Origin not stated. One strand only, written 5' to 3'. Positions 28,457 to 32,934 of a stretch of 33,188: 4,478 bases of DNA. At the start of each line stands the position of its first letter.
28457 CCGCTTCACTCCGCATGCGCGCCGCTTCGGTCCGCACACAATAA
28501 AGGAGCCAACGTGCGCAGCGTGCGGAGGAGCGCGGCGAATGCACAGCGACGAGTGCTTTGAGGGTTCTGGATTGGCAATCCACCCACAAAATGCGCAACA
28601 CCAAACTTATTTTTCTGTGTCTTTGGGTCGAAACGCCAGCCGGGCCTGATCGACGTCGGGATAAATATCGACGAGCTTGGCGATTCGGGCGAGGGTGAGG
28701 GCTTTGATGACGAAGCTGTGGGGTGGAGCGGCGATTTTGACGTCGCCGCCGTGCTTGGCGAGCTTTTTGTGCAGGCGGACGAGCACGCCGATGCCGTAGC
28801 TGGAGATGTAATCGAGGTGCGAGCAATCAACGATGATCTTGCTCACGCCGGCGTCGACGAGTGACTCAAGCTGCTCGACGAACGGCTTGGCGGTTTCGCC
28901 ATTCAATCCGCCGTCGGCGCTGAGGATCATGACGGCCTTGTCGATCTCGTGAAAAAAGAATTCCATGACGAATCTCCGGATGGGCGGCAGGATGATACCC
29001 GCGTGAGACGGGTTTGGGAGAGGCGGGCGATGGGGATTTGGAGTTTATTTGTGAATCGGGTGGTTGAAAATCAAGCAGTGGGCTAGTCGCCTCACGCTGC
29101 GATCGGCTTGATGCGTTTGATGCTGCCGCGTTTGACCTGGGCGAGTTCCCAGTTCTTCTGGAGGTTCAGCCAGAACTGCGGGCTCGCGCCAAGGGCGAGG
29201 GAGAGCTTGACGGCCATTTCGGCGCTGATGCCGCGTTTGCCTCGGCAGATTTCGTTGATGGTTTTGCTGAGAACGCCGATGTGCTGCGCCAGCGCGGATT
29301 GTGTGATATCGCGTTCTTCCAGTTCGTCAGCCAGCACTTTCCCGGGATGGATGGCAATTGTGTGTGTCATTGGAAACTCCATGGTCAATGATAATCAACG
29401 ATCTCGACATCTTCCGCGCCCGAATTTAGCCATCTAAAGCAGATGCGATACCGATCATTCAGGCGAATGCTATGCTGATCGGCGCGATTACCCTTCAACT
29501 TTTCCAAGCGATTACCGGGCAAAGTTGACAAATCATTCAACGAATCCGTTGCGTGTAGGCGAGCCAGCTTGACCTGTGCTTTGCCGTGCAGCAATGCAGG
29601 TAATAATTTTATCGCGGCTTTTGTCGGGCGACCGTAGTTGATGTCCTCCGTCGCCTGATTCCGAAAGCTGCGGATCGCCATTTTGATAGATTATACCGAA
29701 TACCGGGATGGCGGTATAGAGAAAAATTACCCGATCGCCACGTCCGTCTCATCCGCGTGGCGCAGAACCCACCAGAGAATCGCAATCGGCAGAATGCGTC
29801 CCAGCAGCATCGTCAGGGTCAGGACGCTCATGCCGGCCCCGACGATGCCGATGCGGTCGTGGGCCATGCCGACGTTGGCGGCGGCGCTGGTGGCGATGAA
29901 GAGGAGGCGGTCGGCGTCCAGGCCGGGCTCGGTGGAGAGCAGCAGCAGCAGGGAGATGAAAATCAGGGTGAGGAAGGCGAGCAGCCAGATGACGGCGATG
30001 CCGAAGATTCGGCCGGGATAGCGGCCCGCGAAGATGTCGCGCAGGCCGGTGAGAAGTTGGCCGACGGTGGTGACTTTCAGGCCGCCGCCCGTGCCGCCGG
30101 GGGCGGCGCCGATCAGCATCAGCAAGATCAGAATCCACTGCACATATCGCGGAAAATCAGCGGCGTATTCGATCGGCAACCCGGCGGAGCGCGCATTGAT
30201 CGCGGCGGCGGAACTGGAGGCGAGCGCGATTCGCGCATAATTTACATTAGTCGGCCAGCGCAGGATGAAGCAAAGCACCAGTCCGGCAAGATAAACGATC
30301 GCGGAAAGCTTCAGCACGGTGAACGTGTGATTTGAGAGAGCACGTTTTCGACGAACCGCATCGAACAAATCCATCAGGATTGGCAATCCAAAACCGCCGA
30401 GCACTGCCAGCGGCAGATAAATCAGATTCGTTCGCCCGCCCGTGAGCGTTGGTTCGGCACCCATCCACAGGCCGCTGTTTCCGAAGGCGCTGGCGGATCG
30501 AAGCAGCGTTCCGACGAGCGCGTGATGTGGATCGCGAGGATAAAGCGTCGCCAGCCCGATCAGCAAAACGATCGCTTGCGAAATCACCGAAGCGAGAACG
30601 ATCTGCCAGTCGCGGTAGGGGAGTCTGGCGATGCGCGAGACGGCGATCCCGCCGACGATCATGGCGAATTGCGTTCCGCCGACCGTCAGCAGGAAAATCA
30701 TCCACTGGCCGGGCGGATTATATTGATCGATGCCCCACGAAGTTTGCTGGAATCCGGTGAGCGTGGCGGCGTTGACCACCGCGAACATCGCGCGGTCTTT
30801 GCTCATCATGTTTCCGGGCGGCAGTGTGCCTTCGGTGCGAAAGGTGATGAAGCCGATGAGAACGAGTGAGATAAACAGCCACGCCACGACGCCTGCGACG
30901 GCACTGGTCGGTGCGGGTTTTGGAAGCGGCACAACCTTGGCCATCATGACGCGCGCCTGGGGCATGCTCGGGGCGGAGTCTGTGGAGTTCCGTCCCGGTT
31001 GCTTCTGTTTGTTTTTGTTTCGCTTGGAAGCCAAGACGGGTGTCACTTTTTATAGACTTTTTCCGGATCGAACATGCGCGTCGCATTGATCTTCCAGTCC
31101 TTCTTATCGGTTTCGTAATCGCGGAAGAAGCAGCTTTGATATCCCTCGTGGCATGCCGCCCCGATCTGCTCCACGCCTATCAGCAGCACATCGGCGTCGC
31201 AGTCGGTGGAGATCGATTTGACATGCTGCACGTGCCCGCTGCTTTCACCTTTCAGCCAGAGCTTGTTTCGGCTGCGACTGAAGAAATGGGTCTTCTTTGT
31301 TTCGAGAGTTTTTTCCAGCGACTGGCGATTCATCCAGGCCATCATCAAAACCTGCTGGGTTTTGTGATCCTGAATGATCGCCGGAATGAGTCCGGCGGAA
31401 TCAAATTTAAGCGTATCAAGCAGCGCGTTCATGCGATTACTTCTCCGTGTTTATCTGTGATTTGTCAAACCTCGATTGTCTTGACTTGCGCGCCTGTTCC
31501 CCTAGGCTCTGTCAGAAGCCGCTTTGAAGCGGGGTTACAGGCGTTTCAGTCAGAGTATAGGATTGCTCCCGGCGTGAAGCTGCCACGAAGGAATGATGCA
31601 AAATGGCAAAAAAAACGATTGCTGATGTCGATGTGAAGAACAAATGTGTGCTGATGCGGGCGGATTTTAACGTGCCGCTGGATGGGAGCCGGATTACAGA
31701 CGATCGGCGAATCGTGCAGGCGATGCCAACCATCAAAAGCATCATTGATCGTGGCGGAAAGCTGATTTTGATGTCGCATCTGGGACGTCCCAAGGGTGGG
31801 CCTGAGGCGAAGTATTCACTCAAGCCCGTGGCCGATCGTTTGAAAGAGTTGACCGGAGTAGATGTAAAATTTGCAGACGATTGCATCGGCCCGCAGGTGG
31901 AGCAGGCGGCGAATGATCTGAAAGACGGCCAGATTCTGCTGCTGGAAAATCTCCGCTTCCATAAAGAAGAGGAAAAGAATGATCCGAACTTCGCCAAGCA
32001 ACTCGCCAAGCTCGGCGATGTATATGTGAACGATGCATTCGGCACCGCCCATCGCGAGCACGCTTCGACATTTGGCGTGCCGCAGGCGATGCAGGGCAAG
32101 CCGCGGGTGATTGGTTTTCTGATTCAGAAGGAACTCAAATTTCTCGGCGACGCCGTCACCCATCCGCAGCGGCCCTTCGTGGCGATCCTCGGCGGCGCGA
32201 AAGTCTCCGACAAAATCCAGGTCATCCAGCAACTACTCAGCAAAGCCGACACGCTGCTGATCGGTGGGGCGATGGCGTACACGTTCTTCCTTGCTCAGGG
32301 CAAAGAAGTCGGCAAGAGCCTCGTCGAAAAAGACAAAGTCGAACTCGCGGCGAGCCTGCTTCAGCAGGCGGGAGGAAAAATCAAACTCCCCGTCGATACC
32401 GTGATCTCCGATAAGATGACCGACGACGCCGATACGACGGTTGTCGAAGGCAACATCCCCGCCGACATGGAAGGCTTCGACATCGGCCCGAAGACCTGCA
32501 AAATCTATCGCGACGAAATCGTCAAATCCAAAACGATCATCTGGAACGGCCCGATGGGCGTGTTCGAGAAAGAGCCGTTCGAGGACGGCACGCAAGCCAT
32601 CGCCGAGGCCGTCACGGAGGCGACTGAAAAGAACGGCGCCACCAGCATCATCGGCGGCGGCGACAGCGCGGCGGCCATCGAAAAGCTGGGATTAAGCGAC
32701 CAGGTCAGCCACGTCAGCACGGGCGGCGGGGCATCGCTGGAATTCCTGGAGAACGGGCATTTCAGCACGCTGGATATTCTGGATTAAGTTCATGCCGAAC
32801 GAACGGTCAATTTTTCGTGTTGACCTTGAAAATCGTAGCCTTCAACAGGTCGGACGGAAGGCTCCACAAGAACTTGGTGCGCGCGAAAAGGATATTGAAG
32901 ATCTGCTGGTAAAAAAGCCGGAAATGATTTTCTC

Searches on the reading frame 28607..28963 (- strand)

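Call 76: search_protein_families(library=pfam, proteins=[window:28607-28963:-], max_evalue=0.01)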
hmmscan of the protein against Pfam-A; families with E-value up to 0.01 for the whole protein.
window:28607-28963:- (118 aa): 2 families
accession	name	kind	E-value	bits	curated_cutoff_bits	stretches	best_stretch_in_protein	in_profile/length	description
PF01740.26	STAS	-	2.2e-18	66.4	22.6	1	8-107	7-106/106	STAS domain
PF13466.11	STAS_2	-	2.8e-10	40.7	29.2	1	15-90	2-75/80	STAS domain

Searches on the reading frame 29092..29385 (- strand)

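Call 76: search_protein_families(library=pfam, proteins=[window:29092-29385:-], max_evalue=0.01)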
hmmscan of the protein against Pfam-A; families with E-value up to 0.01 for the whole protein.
window:29092-29385:- (97 aa): 5 families
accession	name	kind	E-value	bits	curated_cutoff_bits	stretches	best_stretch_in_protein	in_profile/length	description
PF01381.28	HTH_3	-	2.6e-09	37.4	23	1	19-71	2-54/55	Helix-turn-helix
PF12844.13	HTH_19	-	8.3e-05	22.9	30.2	1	22-73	8-58/64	Helix-turn-helix domain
PF13443.12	HTH_26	-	0.00015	22.4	22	1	22-69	6-54/63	Cro/C1-type HTH DNA-binding domain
PF15943.11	YdaS_toxin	-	0.00028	21.1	30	1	29-62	11-44/65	Bacterial toxin YdaS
PF13560.12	HTH_31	-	0.00035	21.3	27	1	23-69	11-58/64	Helix-turn-helix domain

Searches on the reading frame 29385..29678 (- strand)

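Call 76: search_protein_families(library=pfam, proteins=[window:29385-29678:-], max_evalue=0.01)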
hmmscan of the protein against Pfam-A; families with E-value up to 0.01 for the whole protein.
window:29385-29678:- (97 aa): 1 family
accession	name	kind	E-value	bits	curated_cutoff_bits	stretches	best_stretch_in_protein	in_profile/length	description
PF05015.19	HigB-like_toxin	-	5.7e-13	49.6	27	1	25-97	20-91/91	RelE-like toxin of type II toxin-antitoxin system HigB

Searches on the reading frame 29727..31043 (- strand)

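Call 32: search_protein_families(library=pfam, proteins=[window:29727-31043:-], max_evalue=0.001)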
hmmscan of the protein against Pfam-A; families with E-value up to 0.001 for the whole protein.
window:29727-31043:- (438 aa): 1 family
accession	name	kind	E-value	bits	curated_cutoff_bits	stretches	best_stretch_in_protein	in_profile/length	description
PF02386.22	TrkH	-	0.00012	21.1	27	0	281-418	323-484/502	Cation transport protein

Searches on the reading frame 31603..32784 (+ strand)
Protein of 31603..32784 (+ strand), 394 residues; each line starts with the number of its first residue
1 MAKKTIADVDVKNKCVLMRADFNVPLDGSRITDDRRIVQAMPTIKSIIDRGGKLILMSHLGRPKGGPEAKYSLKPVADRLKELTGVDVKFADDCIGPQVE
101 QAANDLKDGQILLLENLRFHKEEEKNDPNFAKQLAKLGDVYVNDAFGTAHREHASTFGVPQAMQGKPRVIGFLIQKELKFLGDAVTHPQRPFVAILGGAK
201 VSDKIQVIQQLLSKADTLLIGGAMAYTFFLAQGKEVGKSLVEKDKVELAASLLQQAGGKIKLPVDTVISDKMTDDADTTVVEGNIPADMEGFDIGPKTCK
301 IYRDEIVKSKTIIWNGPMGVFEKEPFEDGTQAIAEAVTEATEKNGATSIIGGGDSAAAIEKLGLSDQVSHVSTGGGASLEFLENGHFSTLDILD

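Call 33: search_protein_families(library=pfam, proteins=[window:31603-32784:+], max_evalue=0.01)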
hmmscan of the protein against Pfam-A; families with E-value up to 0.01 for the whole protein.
window:31603-32784:+ (394 aa): 1 family
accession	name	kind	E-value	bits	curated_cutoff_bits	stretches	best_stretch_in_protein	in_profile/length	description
PF00162.24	PGK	-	5.7e-161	536.2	27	1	6-383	1-377/379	Phosphoglycerate kinase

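Call 66: find_homologous_proteins(query=window:31603-32784:+, max_evalue=1e-50)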
Query window:31603-32784:+ (394 aa): 8000 proteins with E <= 1e-50 among 8000 candidates; the best 120 are listed.
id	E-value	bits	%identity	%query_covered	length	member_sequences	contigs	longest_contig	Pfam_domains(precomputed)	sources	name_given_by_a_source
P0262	7.1e-256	867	100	100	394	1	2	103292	PF00162.25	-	-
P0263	2.6e-240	815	93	100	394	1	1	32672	PF00162.25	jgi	jgi:phosphoglycerate kinase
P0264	1.2e-225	767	87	100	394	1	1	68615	PF00162.25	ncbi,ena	-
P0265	1.4e-225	767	88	100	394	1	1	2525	PF00162.25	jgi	jgi:phosphoglycerate kinase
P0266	1.7e-225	767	88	100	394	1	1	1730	PF00162.25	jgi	jgi:phosphoglycerate kinase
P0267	1.1e-224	764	87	100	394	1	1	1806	PF00162.25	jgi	jgi:phosphoglycerate kinase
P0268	1.5e-224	764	88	100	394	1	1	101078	PF00162.25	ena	-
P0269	3.0e-222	756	86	100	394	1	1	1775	PF00162.25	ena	-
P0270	1.2e-221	754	86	100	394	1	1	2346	PF00162.25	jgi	jgi:phosphoglycerate kinase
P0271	3.2e-219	746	82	100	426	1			PF00162.25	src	-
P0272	3.7e-218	743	84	100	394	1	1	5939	PF00162.25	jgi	jgi:phosphoglycerate kinase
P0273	3.4e-217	739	84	100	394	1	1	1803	PF00162.25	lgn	-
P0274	9.1e-217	738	84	100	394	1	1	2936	PF00162.25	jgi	jgi:phosphoglycerate kinase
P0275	7.0e-216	735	81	100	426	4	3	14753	PF00162.25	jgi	jgi:phosphoglycerate kinase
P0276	3.4e-215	733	83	100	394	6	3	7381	PF00162.25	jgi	jgi:phosphoglycerate kinase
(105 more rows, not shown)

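Call 69: find_encoding_contigs(protein=P0263, flank=10000, max_places=2)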
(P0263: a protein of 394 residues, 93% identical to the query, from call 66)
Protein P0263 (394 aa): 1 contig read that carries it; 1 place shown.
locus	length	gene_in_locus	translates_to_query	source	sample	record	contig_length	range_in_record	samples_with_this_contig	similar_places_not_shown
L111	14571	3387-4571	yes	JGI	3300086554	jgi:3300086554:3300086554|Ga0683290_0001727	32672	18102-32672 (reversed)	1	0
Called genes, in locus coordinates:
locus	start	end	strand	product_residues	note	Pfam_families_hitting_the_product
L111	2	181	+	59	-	?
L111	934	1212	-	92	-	PF12844:HTH_19 (weak), PF01381:HTH_3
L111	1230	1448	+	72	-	-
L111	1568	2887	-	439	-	-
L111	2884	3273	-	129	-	PF01502:PRA-CH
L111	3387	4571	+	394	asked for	PF00162:PGK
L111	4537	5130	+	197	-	-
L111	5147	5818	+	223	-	PF00834:Ribul_P_3_epim, PF02581:TMP-TENI (weak)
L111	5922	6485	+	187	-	PF00300:His_Phos_1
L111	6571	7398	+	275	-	PF17848:Zn_ribbon_ACC, PF01039:Carboxyl_trans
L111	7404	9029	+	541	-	PF14559:TPR_19 (weak), PF20308:TPR-S (weak), PF00515:TPR_1 (weak), PF13181:TPR_8 (weak), PF13424:TPR_12 (weak), PF00515:TPR_1, PF13414:TPR_11, PF13424:TPR_12, +15 more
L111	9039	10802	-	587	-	PF07719:TPR_2 (faint), PF13181:TPR_8 (faint)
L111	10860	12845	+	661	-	PF13231:PMT_2, PF00515:TPR_1, PF07719:TPR_2, PF13181:TPR_8, PF13414:TPR_11, PF13424:TPR_12, PF13432:TPR_16, PF13432:TPR_16, +27 more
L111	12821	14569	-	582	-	PF00350:Dynamin_N (faint)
